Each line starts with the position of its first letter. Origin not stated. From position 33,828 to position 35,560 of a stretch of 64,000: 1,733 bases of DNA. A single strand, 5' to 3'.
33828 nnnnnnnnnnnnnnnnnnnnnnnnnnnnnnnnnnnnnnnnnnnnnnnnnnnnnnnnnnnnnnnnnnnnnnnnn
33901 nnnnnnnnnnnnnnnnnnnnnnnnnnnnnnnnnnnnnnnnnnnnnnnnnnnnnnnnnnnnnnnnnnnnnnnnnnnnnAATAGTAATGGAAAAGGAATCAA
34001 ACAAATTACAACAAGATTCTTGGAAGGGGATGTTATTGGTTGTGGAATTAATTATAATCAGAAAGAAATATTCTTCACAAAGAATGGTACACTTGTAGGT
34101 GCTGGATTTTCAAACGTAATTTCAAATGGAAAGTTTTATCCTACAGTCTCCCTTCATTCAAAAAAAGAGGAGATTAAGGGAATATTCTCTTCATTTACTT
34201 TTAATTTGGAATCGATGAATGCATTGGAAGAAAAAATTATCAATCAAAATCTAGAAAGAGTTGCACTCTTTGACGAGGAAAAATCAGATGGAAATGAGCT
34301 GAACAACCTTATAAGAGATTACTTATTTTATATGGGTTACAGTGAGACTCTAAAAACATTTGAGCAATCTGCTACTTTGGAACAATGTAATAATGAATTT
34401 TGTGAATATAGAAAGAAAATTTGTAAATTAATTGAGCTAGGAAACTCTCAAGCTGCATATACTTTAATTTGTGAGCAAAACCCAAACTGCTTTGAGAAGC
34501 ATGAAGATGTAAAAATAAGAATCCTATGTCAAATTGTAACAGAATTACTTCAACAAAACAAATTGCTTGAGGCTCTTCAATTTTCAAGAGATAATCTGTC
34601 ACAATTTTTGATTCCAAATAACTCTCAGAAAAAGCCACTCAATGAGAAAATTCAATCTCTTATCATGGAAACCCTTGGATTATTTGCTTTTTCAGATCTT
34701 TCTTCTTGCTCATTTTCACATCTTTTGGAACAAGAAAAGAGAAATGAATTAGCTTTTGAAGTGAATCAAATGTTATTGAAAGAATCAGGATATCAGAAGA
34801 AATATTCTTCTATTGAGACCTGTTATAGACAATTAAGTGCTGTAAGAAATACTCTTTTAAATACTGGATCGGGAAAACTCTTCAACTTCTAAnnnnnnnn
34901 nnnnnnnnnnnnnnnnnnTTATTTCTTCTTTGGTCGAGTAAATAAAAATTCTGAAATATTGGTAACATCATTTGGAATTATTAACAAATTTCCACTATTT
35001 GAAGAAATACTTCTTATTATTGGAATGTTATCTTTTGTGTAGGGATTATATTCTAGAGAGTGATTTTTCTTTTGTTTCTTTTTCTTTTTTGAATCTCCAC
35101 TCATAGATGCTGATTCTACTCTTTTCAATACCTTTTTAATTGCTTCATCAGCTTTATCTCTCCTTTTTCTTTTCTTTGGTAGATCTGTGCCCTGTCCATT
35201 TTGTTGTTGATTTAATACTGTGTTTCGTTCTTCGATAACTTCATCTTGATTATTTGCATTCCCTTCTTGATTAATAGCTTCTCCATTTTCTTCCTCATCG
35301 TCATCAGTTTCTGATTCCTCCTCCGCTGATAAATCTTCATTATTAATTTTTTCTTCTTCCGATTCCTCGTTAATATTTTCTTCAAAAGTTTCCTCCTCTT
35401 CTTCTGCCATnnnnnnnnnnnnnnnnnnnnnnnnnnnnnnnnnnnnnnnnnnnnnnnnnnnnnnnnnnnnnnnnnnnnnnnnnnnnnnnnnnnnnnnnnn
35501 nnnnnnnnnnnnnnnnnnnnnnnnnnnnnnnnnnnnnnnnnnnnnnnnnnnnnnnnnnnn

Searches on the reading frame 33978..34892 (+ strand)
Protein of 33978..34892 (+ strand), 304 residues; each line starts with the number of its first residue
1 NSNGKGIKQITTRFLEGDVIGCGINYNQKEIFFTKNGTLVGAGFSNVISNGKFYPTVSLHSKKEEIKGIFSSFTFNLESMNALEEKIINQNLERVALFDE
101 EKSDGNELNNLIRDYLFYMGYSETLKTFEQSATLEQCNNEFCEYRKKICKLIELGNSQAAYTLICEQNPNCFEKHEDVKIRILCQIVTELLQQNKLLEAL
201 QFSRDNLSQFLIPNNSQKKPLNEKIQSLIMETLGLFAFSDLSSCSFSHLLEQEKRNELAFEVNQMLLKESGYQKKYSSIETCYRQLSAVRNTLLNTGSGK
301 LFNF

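Call 86: search_protein_families(library=pfam, proteins=[window:33978-34892:+], max_evalue=0.001)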
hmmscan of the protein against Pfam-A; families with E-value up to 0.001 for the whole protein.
window:33978-34892:+ (304 aa): 3 families
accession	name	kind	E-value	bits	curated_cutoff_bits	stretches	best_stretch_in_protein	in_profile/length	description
PF10607.14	CTLH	-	4.7e-14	53.1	26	1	145-293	5-145/146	CTLH/CRA C-terminal to LisH motif domain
PF00622.36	SPRY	-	4.3e-13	49.8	26.3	1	13-70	62-118/121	SPRY domain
PF21051.3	ARMC9_LisH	-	0.00012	22.6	27.3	1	107-130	3-26/32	ARMC9, LIS1 homology motif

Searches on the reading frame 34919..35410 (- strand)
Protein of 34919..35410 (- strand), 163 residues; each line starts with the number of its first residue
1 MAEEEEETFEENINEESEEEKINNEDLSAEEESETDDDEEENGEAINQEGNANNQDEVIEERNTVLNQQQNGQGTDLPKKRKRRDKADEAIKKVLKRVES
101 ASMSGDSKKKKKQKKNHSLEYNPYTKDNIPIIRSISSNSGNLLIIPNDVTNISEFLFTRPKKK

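Call 86: search_protein_families(library=pfam, proteins=[window:34919-35410:-], max_evalue=0.001)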
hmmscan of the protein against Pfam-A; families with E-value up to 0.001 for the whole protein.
window:34919-35410:- (163 aa): 1 family
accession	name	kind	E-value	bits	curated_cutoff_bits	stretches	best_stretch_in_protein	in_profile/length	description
PF04795.17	PAPA-1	-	0.00016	22.8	25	1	80-148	18-84/85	PAPA-1-like conserved region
